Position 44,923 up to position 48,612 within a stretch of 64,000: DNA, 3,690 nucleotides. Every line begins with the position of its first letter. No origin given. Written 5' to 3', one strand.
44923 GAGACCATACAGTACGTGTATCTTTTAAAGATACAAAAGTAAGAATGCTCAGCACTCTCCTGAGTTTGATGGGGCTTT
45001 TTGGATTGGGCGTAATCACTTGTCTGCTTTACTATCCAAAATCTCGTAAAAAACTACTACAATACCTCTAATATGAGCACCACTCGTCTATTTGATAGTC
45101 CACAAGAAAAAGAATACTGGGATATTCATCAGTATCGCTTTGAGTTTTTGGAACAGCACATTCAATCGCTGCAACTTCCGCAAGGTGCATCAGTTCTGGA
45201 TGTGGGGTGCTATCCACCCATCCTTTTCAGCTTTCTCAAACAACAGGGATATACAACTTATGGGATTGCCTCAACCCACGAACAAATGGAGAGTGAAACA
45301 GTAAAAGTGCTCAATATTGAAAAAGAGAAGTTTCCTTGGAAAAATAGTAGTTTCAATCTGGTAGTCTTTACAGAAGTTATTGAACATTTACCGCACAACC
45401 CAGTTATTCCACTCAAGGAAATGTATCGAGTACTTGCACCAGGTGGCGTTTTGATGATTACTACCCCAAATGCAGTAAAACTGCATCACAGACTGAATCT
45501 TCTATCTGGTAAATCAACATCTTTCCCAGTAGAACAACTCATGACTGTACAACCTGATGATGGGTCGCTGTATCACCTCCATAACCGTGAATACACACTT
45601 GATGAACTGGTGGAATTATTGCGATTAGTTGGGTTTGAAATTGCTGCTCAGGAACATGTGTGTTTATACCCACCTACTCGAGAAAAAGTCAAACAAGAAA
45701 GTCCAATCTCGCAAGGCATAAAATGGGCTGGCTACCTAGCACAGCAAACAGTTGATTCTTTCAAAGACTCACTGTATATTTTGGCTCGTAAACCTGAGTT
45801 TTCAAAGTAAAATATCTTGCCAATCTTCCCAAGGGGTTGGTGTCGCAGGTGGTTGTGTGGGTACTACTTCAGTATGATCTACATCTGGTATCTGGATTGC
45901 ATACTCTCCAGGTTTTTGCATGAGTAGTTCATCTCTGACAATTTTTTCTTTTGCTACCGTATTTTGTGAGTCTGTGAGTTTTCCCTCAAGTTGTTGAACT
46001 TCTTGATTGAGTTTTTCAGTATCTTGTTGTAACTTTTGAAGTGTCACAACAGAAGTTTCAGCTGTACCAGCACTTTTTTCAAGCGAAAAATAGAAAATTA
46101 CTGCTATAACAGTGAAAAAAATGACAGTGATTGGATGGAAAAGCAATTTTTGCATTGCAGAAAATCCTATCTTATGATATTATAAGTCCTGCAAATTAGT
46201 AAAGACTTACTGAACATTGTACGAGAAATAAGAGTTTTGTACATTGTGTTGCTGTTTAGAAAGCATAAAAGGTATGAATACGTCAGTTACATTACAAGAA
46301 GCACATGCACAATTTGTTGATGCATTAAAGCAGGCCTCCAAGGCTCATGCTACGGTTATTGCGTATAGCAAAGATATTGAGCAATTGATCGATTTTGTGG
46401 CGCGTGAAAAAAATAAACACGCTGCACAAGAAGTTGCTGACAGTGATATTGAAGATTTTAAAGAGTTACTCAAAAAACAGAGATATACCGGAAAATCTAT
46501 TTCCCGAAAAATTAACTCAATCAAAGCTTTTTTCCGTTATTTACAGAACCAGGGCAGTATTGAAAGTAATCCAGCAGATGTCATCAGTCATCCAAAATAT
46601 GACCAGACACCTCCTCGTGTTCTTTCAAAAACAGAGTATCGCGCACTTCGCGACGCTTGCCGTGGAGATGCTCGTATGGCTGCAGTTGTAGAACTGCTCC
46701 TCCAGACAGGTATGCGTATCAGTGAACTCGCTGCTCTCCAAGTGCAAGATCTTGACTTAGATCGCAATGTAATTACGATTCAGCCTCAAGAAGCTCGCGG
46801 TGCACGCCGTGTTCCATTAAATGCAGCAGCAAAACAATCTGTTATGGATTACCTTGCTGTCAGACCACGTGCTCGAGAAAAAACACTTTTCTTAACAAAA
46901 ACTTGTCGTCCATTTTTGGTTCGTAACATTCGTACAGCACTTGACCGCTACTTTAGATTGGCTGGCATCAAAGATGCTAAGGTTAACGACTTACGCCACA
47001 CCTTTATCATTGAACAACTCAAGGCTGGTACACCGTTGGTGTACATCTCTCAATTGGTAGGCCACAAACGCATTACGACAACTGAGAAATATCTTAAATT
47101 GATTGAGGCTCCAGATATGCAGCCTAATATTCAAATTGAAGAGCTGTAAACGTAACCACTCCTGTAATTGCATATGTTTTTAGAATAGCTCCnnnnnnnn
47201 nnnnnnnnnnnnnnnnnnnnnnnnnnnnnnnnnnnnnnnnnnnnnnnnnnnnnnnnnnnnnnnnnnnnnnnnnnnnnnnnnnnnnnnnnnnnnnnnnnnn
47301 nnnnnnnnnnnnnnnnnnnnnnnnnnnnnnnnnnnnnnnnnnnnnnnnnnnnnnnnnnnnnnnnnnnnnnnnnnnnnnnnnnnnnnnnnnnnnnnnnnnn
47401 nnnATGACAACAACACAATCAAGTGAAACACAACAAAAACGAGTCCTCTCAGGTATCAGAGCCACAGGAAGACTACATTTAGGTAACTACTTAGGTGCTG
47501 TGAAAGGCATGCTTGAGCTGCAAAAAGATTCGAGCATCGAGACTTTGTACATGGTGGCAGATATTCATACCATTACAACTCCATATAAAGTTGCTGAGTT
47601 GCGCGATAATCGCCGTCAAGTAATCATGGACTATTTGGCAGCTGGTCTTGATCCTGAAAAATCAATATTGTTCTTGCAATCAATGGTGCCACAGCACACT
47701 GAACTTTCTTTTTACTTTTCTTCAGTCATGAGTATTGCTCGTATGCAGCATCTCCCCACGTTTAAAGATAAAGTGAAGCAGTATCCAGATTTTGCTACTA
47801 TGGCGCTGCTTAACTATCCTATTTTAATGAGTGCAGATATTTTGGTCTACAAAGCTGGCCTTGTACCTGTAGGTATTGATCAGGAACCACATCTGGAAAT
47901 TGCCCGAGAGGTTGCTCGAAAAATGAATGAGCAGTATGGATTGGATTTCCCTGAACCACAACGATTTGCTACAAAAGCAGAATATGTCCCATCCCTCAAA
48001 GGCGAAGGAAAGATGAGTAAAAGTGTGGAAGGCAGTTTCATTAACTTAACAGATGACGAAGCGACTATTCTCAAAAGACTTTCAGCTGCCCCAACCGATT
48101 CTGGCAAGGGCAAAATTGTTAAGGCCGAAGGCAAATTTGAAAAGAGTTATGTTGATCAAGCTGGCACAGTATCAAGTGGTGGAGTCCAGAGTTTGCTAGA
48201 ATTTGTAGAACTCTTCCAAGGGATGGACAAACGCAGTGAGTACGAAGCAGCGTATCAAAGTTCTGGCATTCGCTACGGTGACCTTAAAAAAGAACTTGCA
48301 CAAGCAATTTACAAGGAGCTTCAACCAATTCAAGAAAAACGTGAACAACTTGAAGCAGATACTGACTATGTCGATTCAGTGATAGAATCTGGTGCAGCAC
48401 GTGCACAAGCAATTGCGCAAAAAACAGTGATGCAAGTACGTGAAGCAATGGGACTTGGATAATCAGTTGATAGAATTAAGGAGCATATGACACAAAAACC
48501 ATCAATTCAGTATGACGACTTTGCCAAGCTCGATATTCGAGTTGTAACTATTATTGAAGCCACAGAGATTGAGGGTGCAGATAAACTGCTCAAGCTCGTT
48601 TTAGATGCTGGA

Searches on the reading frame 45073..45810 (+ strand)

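Call 96: search_protein_families(library=pfam, proteins=[window:45073-45810:+], max_evalue=0.0001)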
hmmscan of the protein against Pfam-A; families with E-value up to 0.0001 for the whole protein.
window:45073-45810:+ (245 aa): 6 families
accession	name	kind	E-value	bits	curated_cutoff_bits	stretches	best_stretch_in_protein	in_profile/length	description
PF13489.12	Methyltransf_23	-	9.9e-18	64.8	27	1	20-191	3-162/164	Methyltransferase domain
PF08241.18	Methyltransf_11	-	2.4e-11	44.5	21.2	1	42-129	1-95/95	Methyltransferase domain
PF13847.12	Methyltransf_31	-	7.8e-08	32.6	27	1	76-136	57-117/145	Methyltransferase domain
PF07021.18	MetW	-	8.2e-07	29.3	21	1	35-157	11-133/193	Methionine biosynthesis protein MetW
PF13649.12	Methyltransf_25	-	1.9e-06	28.9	27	1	41-125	1-97/97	Methyltransferase domain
PF08242.18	Methyltransf_12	-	1.3e-05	26.3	30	1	72-127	48-98/98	Methyltransferase domain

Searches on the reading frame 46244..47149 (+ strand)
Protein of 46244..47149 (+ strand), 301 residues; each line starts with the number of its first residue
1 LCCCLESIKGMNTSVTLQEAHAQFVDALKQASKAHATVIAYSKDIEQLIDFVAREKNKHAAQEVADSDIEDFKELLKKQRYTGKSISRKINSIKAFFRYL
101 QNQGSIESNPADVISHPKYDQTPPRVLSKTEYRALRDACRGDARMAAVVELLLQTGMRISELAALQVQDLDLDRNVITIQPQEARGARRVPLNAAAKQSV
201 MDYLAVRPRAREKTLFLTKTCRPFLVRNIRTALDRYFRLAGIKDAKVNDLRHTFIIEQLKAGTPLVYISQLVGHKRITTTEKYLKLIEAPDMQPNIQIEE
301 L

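Call 96: search_protein_families(library=pfam, proteins=[window:46244-47149:+], max_evalue=0.0001)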
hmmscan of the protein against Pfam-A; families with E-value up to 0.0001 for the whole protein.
window:46244-47149:+ (301 aa): 3 families
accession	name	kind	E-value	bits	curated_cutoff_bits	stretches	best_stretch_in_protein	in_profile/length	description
PF00589.27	Phage_integrase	-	3.1e-29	102.4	27.1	1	126-285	2-167/172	Phage integrase family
PF02899.23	Phage_int_SAM_1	-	3.5e-10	40.5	22.3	1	23-104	3-83/83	Phage integrase, N-terminal SAM-like domain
PF13495.12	Phage_int_SAM_4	-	7.8e-08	33.1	27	1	23-101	4-79/85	Phage integrase, N-terminal SAM-like domain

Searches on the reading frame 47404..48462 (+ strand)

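Call 96: search_protein_families(library=pfam, proteins=[window:47404-48462:+], max_evalue=0.0001)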
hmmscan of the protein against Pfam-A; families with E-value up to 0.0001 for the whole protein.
window:47404-48462:+ (352 aa): 1 family
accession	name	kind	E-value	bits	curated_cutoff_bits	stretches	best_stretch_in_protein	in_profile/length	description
PF00579.31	tRNA-synt_1b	-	5.5e-57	193.8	21.1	1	10-306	4-291/292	tRNA synthetases class I (W and Y)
